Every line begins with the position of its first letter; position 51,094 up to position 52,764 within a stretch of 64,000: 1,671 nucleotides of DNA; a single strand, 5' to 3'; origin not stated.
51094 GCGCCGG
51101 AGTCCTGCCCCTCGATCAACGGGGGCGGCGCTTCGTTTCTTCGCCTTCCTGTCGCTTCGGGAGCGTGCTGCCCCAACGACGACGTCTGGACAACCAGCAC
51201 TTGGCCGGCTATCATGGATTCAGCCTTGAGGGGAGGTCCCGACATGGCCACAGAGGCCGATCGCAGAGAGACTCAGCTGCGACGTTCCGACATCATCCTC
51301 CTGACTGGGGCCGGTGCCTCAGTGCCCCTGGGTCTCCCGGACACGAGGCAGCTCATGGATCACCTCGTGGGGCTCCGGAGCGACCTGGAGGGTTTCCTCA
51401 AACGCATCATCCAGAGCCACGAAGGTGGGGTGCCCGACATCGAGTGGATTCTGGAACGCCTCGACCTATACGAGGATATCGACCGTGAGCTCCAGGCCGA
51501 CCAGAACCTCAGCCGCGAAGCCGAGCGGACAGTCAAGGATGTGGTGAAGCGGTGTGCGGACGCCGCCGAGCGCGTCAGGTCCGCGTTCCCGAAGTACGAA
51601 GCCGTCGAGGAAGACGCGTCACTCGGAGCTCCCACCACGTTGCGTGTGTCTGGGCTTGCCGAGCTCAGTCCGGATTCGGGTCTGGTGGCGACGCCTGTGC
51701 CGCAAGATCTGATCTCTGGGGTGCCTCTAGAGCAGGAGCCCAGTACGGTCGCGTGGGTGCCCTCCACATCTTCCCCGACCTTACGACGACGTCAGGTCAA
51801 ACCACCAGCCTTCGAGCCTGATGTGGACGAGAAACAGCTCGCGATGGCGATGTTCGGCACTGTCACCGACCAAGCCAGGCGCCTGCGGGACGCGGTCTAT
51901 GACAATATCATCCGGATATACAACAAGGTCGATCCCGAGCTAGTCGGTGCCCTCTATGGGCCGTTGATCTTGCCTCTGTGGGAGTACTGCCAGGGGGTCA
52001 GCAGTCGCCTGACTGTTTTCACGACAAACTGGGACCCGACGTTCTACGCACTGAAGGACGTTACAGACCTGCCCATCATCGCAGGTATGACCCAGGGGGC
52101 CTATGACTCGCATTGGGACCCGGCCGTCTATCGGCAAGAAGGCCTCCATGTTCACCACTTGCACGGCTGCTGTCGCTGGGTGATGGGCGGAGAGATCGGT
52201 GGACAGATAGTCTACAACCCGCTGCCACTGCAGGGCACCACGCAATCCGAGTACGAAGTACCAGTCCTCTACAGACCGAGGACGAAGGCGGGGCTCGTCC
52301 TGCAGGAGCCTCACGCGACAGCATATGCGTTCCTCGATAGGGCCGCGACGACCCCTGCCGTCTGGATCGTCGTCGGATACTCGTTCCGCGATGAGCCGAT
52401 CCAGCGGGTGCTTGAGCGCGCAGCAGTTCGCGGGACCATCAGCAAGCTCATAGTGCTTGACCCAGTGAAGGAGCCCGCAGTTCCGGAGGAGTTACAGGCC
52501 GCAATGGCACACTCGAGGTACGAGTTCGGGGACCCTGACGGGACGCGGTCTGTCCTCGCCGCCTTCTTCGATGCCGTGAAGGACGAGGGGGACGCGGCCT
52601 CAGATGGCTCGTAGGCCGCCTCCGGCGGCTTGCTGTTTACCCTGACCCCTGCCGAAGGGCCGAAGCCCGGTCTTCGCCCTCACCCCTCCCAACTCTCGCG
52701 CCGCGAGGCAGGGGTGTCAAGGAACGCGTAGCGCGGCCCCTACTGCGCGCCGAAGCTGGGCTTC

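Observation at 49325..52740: Second lower-GC island: HAD/NT5C-like 5'-nucleotidase, 4-TM membrane protein and a stand-alone SIR2_2-like protein (candidate anti-phage defence locus)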

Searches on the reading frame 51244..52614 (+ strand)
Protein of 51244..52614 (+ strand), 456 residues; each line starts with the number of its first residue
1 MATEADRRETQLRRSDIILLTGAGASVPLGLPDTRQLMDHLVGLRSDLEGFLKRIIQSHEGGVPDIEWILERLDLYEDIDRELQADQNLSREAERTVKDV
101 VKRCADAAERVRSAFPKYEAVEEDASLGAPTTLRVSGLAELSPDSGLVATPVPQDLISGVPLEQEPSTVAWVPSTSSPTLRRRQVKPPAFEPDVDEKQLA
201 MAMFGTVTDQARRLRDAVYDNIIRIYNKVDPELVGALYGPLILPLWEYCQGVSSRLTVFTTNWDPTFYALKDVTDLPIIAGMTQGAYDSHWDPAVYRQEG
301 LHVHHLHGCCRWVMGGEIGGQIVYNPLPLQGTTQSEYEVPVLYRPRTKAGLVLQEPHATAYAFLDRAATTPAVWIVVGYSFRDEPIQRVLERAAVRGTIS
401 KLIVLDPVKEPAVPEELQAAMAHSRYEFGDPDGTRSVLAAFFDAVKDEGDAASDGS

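Call 3: search_protein_families(library=pfam, proteins=[window:51244-52614:+], max_evalue=0.1)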
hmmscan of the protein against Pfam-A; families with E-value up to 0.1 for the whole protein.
window:51244-52614:+ (456 aa): 1 family
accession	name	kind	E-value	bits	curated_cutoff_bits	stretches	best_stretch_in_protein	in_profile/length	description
PF13289.12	SIR2_2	-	0.00012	22.6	24.5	1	257-394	2-106/141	SIR2-like domain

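Call 4: search_protein_families(library=padloc, proteins=[window:51244-52614:+], max_evalue=0.1)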
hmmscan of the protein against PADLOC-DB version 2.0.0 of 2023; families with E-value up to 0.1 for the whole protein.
window:51244-52614:+ (456 aa): 19 families
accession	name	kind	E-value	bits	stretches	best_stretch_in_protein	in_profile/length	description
PDLC02408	Aga_SIR2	-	1.5e-09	35.5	2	247-412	140-293/343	Class II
PDLC04087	SIR2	-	1.2e-08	32.2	2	251-404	128-284/343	-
PDLC02414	Aga_SIR2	-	2.2e-07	28.5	1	245-414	108-265/313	-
PDLC04084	SIR2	-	7.5e-07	26.7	1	303-418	243-354/414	-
PDLC04081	SIR2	-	4.2e-06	24.2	1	212-405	99-296/345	-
PDLC04076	SIR2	-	6.8e-06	23.5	1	363-420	293-347/406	-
PDLC04088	SIR2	-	1.2e-05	22.6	1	256-406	174-325/390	-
PDLC04096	SIR2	-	1.4e-05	22.7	1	253-404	20-171/230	-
PDLC04093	SIR2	-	0.00016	18.8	1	208-396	107-294/395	-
PDLC02186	SIR2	-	0.00025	18.2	1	363-408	296-338/412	-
PDLC04090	SIR2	-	0.00076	16.8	1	256-445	190-389/426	-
PDLC04078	SIR2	-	0.0019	16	1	301-403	14-112/171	-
PDLC04094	SIR2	-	0.002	15.4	1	245-393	139-282/399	-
PDLC04080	SIR2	-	0.0023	15.1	1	372-405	268-300/347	-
PDLC04085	SIR2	-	0.0047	13.8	1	353-410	327-384/463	-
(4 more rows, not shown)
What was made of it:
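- Closest known: ThsA. Same: PADLOC Argonaute-associated SIR2 models give the best PADLOC scores (call 4).
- Checked: PADLOC SIR2 models match at up to 1.5e-9 (call 4).
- PADLOC SIR2 models match at 1.5e-9 (call 4).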

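Call 5: search_protein_families(library=ncbifam, proteins=[window:51244-52614:+], max_evalue=0.1)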
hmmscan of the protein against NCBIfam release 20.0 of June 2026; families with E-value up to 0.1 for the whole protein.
window:51244-52614:+ (456 aa): 1 family
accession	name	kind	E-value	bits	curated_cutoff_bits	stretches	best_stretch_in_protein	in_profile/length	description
NF042942.1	SIR2_antiphage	equivalog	0.00018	20.6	500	0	370-406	294-330/392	SIR2 family anti-phage-associated protein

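Call 6: find_homologous_proteins(query=window:51244-52614:+)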
Query window:51244-52614:+ (456 aa): 6 proteins with E <= 0.001 among 8000 candidates.
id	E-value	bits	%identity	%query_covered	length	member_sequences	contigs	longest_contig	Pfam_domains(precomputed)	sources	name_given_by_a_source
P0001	0.0e+0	1033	100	100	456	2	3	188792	-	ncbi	-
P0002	1.4e-138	481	53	94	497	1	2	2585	-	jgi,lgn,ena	-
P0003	1.6e-110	388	45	92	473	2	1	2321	PF13289.13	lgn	-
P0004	9.7e-22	95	30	52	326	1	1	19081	PF13289.13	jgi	-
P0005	2.0e-13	68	27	44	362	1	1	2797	PF13289.13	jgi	-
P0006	2.3e-4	38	39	13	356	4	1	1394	PF13289.13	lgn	-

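Call 8: find_encoding_contigs(protein=P0001, flank=10000, max_places=5)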
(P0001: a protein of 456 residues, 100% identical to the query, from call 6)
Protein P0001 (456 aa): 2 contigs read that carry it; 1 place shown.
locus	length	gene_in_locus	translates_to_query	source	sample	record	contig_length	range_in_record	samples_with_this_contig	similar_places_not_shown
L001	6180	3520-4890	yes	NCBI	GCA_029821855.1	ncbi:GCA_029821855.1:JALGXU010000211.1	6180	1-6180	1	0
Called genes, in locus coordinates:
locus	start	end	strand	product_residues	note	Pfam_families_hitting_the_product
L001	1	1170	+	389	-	?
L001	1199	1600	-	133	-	PF00072:Response_reg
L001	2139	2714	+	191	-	PF06941:NT5C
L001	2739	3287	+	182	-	-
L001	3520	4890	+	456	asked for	-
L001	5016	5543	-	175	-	-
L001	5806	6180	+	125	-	?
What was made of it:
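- Checked: The membrane protein runs 50463-51011 (+), 182 aa. The SIR2-like gene runs 51244-52614 (+), 456 aa. The NCBI gene calls in L001 agree (call 8).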

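Call 9: find_encoding_contigs(protein=P0002, flank=10000, max_places=5)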
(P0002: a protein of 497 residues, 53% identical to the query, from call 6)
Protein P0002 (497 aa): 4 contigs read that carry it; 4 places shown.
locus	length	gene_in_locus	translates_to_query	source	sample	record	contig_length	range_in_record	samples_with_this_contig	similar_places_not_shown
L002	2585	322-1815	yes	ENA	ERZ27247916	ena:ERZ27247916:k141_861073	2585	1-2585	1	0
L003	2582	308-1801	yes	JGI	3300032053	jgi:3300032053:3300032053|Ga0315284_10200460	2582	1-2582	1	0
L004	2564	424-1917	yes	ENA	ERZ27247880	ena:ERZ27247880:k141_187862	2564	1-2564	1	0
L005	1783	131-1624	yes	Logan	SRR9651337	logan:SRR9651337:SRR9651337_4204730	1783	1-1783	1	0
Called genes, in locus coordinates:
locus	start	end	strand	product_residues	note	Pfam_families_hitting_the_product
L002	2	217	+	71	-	?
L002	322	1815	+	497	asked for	-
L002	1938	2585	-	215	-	?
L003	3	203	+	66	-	?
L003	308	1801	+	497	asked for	-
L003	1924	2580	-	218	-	?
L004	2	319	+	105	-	?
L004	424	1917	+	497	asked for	-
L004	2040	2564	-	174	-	?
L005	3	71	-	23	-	?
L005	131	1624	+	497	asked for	-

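Call 10: find_encoding_contigs(protein=P0003, flank=10000, max_places=5)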
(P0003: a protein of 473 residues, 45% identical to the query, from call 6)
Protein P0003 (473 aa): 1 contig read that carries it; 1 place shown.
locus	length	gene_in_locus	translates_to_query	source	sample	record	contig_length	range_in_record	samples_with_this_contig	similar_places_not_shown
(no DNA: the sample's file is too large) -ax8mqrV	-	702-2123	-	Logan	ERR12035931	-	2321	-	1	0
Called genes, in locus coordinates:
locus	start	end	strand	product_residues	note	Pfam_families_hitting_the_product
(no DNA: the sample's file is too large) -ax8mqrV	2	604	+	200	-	?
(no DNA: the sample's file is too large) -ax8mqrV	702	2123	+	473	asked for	PF13289:SIR2_2 (weak)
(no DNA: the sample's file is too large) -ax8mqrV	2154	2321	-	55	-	?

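Call 11: find_encoding_contigs(protein=P0004, flank=10000, max_places=5)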
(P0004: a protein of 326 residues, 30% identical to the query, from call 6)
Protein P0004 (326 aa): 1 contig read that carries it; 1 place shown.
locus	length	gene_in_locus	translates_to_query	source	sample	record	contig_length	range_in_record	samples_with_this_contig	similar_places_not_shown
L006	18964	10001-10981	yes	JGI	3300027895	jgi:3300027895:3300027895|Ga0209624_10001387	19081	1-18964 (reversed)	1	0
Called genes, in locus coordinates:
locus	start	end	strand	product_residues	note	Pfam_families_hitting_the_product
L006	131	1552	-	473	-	PF00082:Peptidase_S8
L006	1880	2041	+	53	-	-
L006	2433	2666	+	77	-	-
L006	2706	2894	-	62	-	-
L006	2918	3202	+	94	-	-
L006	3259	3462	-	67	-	-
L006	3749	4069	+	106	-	-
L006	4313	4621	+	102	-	-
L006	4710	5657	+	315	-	PF00924:MS_channel_2nd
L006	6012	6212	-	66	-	-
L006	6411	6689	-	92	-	-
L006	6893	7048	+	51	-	-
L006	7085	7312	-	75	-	-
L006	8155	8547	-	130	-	-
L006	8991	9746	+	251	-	PF18928:DUF5677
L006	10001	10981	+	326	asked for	PF13289:SIR2_2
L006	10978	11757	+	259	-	-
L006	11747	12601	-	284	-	PF13289:SIR2_2 (weak)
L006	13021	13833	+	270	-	-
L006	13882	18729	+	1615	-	PF05593:RHS_repeat (faint), PF25023:TEN_YD-shell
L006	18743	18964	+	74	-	?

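Call 28: search_solved_structures(query=A1, max_evalue=1, show_alignments=2)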
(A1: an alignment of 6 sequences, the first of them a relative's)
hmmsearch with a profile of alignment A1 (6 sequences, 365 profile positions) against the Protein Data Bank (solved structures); distinct sequences matched with E-value up to 1: 41.
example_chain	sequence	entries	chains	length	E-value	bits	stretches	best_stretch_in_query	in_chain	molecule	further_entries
8yhx_G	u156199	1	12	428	1.5e-23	86.4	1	7-323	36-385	SIR2 family protein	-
8w9l_A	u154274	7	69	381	6.5e-15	58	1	157-308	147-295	SIR2-like domain-containing protein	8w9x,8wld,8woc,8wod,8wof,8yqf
8j4u_A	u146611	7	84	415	5.4e-13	51.7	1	145-315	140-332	SIR2-like domain-containing protein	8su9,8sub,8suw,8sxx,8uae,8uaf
9v0g_E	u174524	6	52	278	6.9e-06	28.3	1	5-34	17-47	NAD-dependent protein deacetylase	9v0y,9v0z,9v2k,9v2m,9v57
9v12_i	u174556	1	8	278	0.00016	23.9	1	5-34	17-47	NAD-dependent protein deacetylase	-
8zsf_D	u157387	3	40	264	0.00017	23.8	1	7-33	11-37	Sir2 family NAD-dependent protein deacetylase | KomC, SIR2 domain protein, NADase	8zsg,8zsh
8zsi_E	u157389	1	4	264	0.00022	23.4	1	7-33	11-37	Sir2 family NAD-dependent protein deacetylase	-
9xvc_H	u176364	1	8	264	0.00024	23.2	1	7-33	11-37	KomC(H146N), a SIR2-domain NADase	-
8jkz_A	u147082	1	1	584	0.0013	20.8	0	284-356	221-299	Sir2 superfamily protein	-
8jl0_A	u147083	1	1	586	0.0013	20.8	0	284-356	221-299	Sir2 superfamily protein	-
8in8_B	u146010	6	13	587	0.0013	20.8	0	284-356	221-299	Sir2 superfamily protein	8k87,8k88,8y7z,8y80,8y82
4if6_A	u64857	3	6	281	0.022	16.8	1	4-28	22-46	NAD-dependent protein deacetylase sirtuin-1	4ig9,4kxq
4i5i_A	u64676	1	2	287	0.026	16.6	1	4-28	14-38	NAD-dependent protein deacetylase sirtuin-1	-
2hjh_A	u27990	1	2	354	0.03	16.3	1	4-37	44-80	NAD-dependent histone deacetylase SIR2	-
4zzh_A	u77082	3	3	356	0.033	16.2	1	4-28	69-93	NAD-dependent protein deacetylase sirtuin-1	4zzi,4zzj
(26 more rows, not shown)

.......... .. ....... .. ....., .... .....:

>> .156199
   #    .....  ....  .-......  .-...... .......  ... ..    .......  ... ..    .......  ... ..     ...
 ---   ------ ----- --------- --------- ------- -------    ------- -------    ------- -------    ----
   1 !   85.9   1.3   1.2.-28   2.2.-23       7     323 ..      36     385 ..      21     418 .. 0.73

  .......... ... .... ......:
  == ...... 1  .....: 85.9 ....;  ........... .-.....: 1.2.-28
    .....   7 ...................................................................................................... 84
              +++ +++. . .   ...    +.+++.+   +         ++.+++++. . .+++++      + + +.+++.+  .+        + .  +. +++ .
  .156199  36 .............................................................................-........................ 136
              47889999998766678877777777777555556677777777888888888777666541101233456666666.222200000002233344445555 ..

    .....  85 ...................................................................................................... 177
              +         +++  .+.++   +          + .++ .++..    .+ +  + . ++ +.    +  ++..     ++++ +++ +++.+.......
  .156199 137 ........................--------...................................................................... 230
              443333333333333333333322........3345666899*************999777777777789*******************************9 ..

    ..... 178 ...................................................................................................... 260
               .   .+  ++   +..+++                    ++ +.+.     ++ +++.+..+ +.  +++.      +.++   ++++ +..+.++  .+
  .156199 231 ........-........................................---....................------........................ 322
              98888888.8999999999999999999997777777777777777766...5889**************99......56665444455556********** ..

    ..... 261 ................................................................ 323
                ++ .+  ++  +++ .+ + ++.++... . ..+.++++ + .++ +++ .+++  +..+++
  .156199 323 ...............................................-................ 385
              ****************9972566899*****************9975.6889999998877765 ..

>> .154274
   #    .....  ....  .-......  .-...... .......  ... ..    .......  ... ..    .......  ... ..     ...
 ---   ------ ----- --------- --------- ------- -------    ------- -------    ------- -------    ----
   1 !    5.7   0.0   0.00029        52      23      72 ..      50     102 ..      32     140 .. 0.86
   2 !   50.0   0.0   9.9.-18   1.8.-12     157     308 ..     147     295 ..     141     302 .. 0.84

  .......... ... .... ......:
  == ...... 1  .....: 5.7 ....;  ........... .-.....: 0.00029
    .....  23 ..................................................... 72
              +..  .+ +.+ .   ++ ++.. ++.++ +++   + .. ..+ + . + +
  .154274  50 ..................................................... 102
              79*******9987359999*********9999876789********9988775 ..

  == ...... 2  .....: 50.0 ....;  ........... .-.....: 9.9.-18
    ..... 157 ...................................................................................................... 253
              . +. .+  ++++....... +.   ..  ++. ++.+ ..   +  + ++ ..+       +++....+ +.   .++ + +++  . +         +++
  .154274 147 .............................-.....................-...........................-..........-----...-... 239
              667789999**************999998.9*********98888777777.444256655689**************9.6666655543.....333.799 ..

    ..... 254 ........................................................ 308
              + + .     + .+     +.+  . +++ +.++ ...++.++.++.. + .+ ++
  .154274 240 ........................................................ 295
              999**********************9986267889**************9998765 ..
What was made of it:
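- On SIR2_2 (Pfam PF13289; 'SIRim' sirtuins): They align to TTNYD and HG of PDB 8yhx_G (call 28).
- The TTNYD and HG motifs align to those of the solved protein (call 28).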

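Call 34: find_related_loci(query=A1, collection=genome_contigs, flank=10000)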
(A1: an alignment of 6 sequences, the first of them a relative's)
Query A1 (456 aa) in genome_contigs; peptide patterns used: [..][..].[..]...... (x = any residue, [..] = any of these).
38 stretches matched a pattern; 10 encode a relative of the query (tblastn E <= 1e-3); 10 distinct loci.
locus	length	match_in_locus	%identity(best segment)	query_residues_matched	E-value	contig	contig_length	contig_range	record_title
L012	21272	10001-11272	46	14-445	3e-117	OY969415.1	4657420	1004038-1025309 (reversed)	MAG: uncultured Armatimonadetes bacterium isolate MFD00905.bin.2.19 genome assembly, chromosome: 1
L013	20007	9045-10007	29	12-430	3e-17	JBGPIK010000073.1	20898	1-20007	MAG: Candidatus Binatia bacterium isolate OBJ_0618_7090110_336 k141_423275_length_20898_cov_20.4999, whole genome shotgu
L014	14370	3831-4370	27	212-393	4e-14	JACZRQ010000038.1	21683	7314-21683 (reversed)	MAG: Chloroflexota bacterium isolate B103T1B8 B103T1B8_NODE3949, whole genome shotgun sequence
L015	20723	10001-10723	26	211-439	5e-13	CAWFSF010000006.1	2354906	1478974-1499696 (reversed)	MAG: Nitrospirota bacterium isolate MFD00905.bin.2.216 genome assembly, contig: contig_8104, whole genome shotgun sequen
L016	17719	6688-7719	23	14-448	4e-12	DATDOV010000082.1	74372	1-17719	MAG TPA_asm: Blastocatellia bacterium isolate SMAG_U7903 k141_2034950, whole genome shotgun sequence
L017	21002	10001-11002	26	14-407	1e-11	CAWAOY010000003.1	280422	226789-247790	MAG: uncultured archaeon isolate MFD00991.bin.2.13 genome assembly, contig: contig_19886, whole genome shotgun sequence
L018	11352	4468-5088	26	222-417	3e-11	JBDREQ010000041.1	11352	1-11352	MAG: Candidatus Zixiibacteriota bacterium isolate MEGAHIT-group-1.322 k141_4848993, whole genome shotgun sequence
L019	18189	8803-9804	25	14-407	2e-8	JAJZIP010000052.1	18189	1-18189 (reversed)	MAG: Actinomycetes bacterium isolate LSA3.bin6 NODE_4884_length_18189_cov_1.501052, whole genome shotgun sequence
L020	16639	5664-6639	42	17-425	6e-6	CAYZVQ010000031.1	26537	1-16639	MAG TPA_asm: uncultured Acidimicrobiaceae bacterium isolate binchicken_co3_585 genome assembly, contig: NODE_5667_length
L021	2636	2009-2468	67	15-264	1e-5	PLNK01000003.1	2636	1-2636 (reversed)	MAG: Chloroflexi bacterium isolate fen_1071 73.20120800_E2D.21_contig_128371, whole genome shotgun sequence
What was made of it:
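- The family occurs in at least two different lineages, including an Armatimonadetes MAG (call 34).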

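Call 39: search_protein_representatives(protein=window:51244-52614:+)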
Query: 456 residues. Proteins with E-value up to 0.001 (for the whole library): 441; up to 1e-10: 65; up to 1e-30: 4. The best 150 are listed.
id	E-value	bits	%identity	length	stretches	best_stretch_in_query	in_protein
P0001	0.0e+00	1032.8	100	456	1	1-456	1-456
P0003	5.1e-111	388.0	46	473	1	14-442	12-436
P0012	1.1e-98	347.3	44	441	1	18-440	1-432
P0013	9.1e-37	143.2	61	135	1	321-441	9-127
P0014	9.4e-29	116.8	34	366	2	206-425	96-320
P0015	2.2e-24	102.4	34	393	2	209-405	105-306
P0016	5.0e-23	98.0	34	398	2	212-406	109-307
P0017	2.0e-22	96.0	35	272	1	210-418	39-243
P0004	3.1e-22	95.3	36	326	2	210-395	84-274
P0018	5.5e-22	94.5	36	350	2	210-405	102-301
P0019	1.0e-21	93.6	32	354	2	209-411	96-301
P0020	1.6e-18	83.1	34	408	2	211-392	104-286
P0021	3.0e-18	82.2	32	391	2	211-410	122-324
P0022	6.4e-18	81.1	32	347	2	201-406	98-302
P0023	8.2e-18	80.8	42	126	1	326-440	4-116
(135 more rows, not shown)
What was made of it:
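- It is extremely patchy in distribution, with 4 representatives at E≤1e-30 among 1.84 billion (call 39).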

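Call 41: search_protein_families(library=pfam, proteins=[L012:6158-6991:+, L012:7118-7861:+, L012:7858-8691:+, L012:8740-9870:+, L012:9806-11389:+, L012:11650-12003:-, L012:12738-13658:-, L012:13701-14720:-, L012:14597-15463:-, L012:15940-18798:+], max_evalue=0.01)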
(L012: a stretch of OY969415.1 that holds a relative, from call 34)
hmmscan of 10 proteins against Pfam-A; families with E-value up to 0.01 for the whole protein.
L012:6158-6991:+ (277 aa): 2 families
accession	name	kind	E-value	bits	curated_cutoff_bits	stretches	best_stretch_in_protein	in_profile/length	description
PF12804.13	NTP_transf_3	-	6.1e-12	46.4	27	1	30-183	2-128/160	MobA-like NTP transferase domain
PF01128.25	IspD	-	0.0027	18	27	1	49-145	19-118/221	2-C-methyl-D-erythritol 4-phosphate cytidylyltransferase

L012:7118-7861:+ (247 aa): 0 families

L012:7858-8691:+ (277 aa): 1 family
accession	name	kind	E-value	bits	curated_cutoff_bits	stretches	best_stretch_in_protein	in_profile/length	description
PF02811.25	PHP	-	1.2e-10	42.4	26.4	1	4-76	1-71/164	PHP domain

L012:8740-9870:+ (376 aa): 4 families
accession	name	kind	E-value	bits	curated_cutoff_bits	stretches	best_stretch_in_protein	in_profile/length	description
PF13229.12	Beta_helix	-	9.1e-17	61.6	25.9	2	116-206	9-98/158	Right handed beta helix region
PF05048.19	NosD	-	6.8e-13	49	23.6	2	127-206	35-111/212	Periplasmic copper-binding protein (NosD)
PF22842.2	Pel9A-like_beta_helix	-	3.2e-06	26.8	25.2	1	20-67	6-53/370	Pel9A-like, right handed beta helix region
PF07602.17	DUF1565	-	6.3e-06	26.1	20.3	1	30-66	2-38/257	Protein of unknown function (DUF1565)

L012:9806-11389:+ (527 aa): 1 family
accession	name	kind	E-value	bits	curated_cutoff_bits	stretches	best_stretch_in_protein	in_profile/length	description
PF13289.12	SIR2_2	-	3.6e-06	27.6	24.5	1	307-451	2-117/141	SIR2-like domain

L012:11650-12003:- (117 aa): 1 family
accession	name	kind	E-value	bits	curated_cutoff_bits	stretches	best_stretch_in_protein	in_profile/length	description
PF01351.25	RNase_HII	-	1.9e-08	34.9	25.8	1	14-113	99-199/199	Ribonuclease HII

L012:12738-13658:- (306 aa): 0 families

L012:13701-14720:- (339 aa): 3 families
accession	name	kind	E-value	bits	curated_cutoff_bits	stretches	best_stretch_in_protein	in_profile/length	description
PF12679.13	ABC2_membrane_2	-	9.4e-12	45.2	27.2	1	82-337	3-281/283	ABC-2 family transporter protein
PF12730.13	ABC2_membrane_4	-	1.2e-05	25.8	27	1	91-256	10-174/179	ABC-2 family transporter protein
PF13346.12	ABC2_membrane_5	-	0.0033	17.4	25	1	132-287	34-186/205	ABC-2 family transporter protein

L012:14597-15463:- (288 aa): 3 families
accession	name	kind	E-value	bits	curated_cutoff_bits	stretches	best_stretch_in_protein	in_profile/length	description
PF00005.33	ABC_tran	-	5.1e-24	85.9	25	1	18-143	18-137/137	ABC transporter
PF13304.12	AAA_21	-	7.6e-12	46.3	27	1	106-162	229-285/304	AAA domain, putative AbiEii toxin, Type IV TA system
PF13401.12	AAA_22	-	0.0042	17.8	27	0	18-140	12-92/130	AAA domain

L012:15940-18798:+ (952 aa): 1 family
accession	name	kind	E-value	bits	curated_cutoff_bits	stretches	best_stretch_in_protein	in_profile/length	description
PF03699.18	UPF0182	-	4.2e-275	915.2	27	1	21-799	2-770/770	Uncharacterised protein family (UPF0182)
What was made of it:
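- On SIR2_2 (Pfam PF13289; 'SIRim' sirtuins): Its 46%-identical homologue in L012 scores 27.6 bits (call 41).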
